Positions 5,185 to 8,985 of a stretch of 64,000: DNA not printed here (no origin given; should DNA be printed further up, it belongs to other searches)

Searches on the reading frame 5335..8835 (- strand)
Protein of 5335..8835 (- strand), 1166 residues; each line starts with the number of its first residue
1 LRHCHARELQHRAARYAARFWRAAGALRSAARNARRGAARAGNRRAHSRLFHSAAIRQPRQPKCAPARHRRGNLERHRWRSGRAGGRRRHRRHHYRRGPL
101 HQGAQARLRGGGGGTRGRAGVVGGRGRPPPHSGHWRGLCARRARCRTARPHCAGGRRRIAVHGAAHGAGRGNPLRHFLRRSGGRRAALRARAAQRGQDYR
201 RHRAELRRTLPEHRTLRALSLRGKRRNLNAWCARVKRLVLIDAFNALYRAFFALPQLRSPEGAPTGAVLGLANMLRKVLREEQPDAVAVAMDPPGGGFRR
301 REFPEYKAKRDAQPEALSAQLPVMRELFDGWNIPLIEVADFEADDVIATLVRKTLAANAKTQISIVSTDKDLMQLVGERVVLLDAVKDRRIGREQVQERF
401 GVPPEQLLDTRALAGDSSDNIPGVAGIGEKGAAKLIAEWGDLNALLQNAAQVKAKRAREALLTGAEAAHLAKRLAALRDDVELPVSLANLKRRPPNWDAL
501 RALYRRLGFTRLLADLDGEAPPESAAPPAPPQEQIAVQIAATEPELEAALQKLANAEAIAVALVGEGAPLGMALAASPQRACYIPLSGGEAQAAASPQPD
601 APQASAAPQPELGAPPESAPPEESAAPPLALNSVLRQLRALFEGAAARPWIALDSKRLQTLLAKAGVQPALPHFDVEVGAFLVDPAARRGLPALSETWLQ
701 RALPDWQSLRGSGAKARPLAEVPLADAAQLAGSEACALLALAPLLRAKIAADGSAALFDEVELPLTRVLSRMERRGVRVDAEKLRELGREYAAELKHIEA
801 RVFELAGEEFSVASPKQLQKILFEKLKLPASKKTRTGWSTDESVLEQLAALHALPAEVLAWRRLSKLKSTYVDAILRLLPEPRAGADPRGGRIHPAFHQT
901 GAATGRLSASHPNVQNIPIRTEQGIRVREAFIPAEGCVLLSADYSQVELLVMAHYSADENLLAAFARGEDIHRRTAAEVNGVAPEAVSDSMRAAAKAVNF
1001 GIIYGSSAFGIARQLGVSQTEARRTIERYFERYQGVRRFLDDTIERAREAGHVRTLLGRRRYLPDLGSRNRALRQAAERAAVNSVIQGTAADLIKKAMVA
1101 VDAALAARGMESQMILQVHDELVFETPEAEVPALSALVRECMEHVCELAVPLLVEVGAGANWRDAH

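Call 44: search_protein_families(library=pfam, proteins=[window:5335-8835:-], max_evalue=0.00001)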
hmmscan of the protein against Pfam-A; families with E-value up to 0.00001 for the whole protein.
window:5335-8835:- (1166 aa): 3 families
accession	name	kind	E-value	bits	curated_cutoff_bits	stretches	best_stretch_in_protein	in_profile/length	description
PF00476.26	DNA_pol_A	-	6.8e-154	512.8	34.3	1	782-1163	2-380/381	DNA polymerase family A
PF02739.22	5_3_exonuc_N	-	7.2e-50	169.3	34.3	1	237-401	1-164/164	5'-3' exonuclease, N-terminal resolvase-like domain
PF01367.25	5_3_exonuc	-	3.5e-29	101.6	40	1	402-496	1-95/97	5'-3' exonuclease, C-terminal SAM fold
